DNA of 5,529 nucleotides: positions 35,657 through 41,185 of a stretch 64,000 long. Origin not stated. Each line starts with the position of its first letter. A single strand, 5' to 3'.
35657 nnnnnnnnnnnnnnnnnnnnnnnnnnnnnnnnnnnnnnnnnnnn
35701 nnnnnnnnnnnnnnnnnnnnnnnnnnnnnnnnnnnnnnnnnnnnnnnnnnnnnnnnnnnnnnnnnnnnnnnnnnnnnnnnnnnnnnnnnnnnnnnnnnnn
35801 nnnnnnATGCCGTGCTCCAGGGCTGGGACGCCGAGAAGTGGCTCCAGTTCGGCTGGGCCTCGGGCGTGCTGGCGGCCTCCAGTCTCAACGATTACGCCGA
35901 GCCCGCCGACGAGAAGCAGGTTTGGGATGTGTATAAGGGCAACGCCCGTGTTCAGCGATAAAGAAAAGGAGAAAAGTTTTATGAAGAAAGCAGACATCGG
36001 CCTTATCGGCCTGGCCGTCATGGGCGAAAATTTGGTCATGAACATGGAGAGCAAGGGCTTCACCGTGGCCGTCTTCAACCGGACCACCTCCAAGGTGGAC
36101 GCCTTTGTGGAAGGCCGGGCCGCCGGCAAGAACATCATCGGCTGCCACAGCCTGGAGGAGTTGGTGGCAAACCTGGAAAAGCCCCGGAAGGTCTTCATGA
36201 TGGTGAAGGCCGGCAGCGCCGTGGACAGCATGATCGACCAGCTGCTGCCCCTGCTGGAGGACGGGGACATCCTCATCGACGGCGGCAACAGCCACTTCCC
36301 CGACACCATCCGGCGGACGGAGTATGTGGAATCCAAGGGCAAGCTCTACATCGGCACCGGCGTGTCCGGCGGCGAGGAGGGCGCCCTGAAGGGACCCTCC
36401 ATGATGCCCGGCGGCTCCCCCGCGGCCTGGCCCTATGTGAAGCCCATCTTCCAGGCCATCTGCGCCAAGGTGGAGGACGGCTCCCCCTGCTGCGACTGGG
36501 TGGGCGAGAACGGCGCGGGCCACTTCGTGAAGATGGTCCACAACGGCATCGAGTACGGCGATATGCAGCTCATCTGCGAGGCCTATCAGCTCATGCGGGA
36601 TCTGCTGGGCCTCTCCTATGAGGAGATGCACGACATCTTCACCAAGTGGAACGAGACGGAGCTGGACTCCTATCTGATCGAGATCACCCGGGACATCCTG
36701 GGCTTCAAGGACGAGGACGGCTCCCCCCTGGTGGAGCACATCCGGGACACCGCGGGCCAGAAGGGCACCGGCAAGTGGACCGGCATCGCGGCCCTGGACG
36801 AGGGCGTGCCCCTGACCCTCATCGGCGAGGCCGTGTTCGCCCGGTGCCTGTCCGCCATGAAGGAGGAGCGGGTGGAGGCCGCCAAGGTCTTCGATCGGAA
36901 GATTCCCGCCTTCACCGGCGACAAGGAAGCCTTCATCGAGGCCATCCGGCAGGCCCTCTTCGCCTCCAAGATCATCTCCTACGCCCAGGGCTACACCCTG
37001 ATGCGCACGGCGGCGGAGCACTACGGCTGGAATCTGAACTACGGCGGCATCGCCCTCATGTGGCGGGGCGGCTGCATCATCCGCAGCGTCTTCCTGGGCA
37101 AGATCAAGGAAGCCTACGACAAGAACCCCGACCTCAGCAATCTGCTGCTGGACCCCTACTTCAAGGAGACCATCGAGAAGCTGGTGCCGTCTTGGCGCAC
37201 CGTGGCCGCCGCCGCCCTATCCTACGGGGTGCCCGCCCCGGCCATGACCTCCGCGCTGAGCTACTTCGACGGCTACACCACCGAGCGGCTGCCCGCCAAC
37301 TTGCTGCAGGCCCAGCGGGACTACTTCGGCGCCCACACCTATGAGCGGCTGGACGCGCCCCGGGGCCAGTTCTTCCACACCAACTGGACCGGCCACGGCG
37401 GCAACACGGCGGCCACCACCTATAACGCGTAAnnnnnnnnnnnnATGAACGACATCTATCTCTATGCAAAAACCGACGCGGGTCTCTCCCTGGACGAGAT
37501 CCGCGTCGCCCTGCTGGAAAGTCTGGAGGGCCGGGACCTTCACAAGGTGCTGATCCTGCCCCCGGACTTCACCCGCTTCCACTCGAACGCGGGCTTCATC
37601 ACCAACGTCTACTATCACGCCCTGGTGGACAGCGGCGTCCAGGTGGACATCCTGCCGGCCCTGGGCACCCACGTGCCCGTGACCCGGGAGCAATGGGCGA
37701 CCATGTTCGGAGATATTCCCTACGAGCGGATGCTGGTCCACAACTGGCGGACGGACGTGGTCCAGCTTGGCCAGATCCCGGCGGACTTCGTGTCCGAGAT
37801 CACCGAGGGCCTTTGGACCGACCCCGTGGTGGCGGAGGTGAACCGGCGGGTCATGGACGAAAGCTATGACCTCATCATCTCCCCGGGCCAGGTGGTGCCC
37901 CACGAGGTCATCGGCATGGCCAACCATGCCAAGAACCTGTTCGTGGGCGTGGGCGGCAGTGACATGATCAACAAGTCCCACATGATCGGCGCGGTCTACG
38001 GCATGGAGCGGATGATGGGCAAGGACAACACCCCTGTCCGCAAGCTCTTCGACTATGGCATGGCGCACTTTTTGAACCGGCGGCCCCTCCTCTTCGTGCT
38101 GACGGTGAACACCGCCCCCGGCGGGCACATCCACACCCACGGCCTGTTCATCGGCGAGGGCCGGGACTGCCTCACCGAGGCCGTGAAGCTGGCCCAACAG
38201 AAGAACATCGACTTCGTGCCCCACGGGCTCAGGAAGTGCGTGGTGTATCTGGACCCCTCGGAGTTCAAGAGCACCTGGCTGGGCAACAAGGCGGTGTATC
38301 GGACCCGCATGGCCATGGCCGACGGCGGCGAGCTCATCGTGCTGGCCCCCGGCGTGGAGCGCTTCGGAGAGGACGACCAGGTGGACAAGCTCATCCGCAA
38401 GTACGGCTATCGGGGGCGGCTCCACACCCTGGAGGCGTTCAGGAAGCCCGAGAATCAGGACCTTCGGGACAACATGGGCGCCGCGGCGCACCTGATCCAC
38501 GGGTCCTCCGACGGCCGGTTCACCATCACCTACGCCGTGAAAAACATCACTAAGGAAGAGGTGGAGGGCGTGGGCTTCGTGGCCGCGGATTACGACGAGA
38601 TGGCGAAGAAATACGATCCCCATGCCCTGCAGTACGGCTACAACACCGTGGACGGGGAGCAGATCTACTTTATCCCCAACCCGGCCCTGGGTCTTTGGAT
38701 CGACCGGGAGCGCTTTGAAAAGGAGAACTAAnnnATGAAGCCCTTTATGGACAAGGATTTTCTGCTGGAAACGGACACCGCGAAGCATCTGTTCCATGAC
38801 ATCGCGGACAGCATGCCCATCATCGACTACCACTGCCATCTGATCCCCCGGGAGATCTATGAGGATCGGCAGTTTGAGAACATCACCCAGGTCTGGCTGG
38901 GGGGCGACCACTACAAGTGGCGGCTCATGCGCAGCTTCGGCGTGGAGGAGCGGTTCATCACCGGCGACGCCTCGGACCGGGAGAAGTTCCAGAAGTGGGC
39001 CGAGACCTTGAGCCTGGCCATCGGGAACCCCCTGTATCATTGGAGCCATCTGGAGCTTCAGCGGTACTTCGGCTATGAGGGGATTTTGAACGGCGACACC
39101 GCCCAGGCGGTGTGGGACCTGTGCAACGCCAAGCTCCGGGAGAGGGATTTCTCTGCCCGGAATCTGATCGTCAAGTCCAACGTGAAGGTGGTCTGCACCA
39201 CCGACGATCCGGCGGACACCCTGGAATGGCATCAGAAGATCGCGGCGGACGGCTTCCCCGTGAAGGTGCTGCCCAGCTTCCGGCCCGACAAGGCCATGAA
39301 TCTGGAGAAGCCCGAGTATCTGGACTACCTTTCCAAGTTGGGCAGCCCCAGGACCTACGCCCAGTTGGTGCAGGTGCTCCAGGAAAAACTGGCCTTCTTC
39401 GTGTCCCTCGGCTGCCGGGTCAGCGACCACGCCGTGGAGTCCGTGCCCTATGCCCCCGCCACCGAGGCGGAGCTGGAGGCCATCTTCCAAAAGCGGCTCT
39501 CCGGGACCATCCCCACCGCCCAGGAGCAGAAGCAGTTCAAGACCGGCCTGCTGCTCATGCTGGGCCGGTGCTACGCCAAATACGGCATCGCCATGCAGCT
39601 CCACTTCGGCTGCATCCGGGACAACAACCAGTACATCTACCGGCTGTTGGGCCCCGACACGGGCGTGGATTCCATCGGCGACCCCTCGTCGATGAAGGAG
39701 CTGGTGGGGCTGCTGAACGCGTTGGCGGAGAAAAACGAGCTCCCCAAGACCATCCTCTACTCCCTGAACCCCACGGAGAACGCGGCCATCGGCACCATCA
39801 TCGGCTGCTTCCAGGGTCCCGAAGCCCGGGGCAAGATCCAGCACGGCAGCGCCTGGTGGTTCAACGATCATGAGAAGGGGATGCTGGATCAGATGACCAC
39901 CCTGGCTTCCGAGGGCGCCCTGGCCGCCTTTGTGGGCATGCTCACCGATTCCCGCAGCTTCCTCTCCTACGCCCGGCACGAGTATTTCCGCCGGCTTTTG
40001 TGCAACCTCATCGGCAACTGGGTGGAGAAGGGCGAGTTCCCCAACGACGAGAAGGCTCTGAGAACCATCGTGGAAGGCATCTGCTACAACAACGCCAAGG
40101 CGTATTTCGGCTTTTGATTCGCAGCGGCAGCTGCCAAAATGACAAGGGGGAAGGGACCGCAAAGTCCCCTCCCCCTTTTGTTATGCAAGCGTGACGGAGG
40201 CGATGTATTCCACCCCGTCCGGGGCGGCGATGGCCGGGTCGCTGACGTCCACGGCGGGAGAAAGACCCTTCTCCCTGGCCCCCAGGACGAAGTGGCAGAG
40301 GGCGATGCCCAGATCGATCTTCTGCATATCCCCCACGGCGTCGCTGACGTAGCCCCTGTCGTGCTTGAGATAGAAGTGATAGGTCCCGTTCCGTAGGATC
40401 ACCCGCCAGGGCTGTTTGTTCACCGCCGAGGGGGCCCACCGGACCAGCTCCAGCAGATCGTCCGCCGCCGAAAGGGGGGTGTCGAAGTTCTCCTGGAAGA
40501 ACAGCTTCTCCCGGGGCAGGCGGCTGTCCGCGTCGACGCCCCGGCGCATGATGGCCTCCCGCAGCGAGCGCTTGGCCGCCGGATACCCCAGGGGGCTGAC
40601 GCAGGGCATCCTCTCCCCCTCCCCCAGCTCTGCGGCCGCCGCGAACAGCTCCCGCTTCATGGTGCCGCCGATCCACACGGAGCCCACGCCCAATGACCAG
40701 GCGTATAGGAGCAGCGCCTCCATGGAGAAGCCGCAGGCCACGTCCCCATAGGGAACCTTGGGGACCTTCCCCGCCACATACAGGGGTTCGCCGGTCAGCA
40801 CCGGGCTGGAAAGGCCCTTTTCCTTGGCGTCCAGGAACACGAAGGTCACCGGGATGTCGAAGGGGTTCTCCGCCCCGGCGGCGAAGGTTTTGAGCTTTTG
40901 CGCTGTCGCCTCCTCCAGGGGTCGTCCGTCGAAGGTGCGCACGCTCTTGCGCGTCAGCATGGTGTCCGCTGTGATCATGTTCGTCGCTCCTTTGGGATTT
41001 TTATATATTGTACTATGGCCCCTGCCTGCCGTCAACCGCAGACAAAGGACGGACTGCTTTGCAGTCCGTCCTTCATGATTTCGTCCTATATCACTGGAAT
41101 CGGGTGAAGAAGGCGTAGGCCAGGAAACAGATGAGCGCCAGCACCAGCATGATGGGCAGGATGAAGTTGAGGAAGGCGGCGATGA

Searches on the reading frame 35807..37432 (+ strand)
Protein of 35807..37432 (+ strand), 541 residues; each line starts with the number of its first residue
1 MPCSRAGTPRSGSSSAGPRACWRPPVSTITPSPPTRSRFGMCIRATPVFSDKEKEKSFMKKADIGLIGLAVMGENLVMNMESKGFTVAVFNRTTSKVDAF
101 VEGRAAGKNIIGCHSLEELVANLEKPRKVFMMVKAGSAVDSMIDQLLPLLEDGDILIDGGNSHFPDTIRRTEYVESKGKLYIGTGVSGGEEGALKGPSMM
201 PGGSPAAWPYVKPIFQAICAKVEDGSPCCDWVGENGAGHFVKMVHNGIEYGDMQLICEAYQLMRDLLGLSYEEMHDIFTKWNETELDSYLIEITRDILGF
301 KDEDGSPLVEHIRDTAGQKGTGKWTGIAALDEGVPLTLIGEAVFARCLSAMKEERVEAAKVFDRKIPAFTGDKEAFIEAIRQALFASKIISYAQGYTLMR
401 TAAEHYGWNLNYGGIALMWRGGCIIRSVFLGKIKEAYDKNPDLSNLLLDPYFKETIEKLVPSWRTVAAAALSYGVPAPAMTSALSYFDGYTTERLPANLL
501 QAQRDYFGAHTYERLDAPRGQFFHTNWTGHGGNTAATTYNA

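Call 76: search_protein_families(library=pfam, proteins=[window:35807-37432:+], max_evalue=0.0001)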
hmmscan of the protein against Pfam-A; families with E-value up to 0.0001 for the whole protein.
window:35807-37432:+ (541 aa): 3 families
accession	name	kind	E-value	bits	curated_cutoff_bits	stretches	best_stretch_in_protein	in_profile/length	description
PF00393.24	6PGD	-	3.2e-133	444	27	1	238-527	1-290/290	6-phosphogluconate dehydrogenase, C-terminal domain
PF03446.21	NAD_binding_2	-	6.3e-49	166.5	21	1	63-222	1-156/161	NAD binding domain of 6-phosphogluconate dehydrogenase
PF01488.26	Shikimate_DH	-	8.8e-05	23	24.3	0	58-131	9-81/138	Shikimate / quinate 5-dehydrogenase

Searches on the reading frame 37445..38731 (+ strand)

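Call 77: search_protein_families(library=pfam, proteins=[window:37445-38731:+], max_evalue=0.0001)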
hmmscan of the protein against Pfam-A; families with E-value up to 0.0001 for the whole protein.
window:37445-38731:+ (428 aa): 1 family
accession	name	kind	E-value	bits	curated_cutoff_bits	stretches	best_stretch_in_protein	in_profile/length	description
PF09861.14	Lar_N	-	2.6e-11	43.5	23.3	1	33-181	55-194/204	Lactate racemase N-terminal domain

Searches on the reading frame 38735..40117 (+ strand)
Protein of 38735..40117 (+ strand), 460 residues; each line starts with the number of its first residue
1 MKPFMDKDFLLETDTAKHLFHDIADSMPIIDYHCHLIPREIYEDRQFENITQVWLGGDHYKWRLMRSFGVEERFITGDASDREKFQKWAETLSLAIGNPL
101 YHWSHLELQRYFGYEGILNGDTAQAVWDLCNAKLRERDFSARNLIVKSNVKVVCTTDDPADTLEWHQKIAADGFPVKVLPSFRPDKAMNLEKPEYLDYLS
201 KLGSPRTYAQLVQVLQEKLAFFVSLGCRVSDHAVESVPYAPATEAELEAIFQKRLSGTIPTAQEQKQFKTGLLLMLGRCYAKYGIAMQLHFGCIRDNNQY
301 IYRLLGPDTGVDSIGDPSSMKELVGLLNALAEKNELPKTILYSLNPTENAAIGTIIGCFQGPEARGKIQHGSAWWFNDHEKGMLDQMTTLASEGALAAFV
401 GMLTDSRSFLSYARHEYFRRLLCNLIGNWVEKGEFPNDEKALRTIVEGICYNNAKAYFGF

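Call 77: search_protein_families(library=pfam, proteins=[window:38735-40117:+], max_evalue=0.0001)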
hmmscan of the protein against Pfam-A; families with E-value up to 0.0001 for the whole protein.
window:38735-40117:+ (460 aa): 1 family
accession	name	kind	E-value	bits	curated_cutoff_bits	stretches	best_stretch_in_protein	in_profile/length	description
PF02614.20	UxaC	-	2.6e-202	673.2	25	1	1-458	1-464/464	Glucuronate isomerase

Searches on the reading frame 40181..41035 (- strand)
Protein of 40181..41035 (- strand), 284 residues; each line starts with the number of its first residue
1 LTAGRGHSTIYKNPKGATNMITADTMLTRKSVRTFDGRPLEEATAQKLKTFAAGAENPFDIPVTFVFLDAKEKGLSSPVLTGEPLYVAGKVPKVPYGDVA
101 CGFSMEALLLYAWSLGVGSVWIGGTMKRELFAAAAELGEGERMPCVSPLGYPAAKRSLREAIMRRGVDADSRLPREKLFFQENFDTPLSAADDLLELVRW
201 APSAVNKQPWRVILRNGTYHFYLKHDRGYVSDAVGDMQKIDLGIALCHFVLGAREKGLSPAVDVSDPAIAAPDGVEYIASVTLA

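Call 76: search_protein_families(library=pfam, proteins=[window:40181-41035:-], max_evalue=0.0001)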
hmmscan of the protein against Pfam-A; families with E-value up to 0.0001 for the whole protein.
window:40181-41035:- (284 aa): 2 families
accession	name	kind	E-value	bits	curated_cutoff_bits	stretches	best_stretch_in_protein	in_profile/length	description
PF14512.11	TM1586_NiRdase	-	3.6e-35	122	27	1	24-253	4-215/215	Putative TM nitroreductase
PF00881.29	Nitroreductase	-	7.8e-16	59.1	23.5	1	95-151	113-167/167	Nitroreductase family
